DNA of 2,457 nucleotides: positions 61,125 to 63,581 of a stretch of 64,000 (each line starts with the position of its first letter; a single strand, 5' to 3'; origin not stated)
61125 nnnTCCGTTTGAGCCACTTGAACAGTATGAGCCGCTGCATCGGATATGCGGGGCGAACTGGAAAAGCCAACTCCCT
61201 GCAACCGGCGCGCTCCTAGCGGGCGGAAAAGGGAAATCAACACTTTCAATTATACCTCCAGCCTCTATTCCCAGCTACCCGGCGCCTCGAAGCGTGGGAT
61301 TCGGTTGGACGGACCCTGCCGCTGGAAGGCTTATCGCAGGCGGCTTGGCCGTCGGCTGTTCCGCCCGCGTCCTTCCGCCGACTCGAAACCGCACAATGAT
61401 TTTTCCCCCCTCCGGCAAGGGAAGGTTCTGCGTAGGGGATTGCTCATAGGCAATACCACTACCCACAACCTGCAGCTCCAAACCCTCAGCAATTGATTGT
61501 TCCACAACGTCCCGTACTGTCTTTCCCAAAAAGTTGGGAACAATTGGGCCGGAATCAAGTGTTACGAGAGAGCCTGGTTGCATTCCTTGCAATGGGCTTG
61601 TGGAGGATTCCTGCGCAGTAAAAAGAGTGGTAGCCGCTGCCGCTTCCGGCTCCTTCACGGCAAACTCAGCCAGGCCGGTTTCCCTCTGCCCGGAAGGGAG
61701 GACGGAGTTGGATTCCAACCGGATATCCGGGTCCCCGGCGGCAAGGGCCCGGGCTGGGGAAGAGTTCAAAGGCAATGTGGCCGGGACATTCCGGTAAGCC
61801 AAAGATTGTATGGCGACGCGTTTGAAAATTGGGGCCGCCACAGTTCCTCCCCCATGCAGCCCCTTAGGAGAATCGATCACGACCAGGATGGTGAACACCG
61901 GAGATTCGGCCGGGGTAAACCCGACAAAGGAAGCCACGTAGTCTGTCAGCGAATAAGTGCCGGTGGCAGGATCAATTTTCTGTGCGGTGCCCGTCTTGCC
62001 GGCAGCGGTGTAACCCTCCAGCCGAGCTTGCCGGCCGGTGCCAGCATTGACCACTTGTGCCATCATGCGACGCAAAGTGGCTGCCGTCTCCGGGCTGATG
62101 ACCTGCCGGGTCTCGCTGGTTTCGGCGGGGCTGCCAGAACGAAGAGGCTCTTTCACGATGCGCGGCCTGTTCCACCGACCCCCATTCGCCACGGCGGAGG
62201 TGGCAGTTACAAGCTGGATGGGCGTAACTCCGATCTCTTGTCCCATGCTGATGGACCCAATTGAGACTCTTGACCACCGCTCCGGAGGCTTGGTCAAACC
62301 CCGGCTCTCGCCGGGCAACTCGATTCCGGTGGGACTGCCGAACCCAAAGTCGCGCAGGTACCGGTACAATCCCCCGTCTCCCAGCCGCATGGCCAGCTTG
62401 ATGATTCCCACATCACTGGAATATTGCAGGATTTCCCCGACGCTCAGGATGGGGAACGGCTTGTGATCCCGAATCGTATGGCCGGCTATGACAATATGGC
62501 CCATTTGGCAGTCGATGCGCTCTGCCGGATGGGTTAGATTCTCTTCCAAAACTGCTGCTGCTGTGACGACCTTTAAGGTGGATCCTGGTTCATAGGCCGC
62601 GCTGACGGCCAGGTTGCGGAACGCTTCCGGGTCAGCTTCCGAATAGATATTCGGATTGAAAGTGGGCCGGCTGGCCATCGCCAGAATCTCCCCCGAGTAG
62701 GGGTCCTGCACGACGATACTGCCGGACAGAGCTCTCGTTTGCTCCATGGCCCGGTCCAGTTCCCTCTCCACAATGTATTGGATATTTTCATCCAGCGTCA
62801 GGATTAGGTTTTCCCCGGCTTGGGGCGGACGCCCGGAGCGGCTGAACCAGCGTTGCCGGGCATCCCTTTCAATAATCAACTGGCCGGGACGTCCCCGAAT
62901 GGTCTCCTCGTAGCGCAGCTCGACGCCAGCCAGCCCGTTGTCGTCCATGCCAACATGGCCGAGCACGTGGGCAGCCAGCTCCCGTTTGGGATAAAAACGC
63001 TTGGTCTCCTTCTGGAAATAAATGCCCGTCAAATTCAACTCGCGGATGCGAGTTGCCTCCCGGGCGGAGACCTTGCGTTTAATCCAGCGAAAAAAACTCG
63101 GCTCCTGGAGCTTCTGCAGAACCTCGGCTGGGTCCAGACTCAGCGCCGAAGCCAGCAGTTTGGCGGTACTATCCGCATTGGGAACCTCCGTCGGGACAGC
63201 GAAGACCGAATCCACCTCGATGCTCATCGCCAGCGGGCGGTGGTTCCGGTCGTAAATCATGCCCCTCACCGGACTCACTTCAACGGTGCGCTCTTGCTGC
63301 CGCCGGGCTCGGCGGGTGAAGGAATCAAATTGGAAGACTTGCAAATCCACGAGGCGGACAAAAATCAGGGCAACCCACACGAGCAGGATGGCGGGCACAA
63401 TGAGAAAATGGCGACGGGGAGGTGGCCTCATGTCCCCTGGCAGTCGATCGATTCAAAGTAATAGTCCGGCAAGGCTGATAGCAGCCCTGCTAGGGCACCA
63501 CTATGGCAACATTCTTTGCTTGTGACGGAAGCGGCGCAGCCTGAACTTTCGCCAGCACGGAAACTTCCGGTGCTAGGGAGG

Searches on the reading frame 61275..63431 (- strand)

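Call 57: search_protein_families(library=pfam, proteins=[window:61275-63431:-], max_evalue=0.00001)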
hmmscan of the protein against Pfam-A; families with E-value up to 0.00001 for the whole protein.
window:61275-63431:- (718 aa): 3 families
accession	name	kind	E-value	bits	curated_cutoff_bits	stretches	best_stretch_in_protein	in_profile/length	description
PF00905.27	Transpeptidase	-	2.5e-77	260.5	22.1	1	237-539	1-297/299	Penicillin binding protein transpeptidase domain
PF03717.20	PBP_dimer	-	3.6e-22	80.1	24.4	1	53-194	3-174/180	Penicillin-binding Protein dimerisation domain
PF03793.24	PASTA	-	2.1e-06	28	23.2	0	630-681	2-61/64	PASTA domain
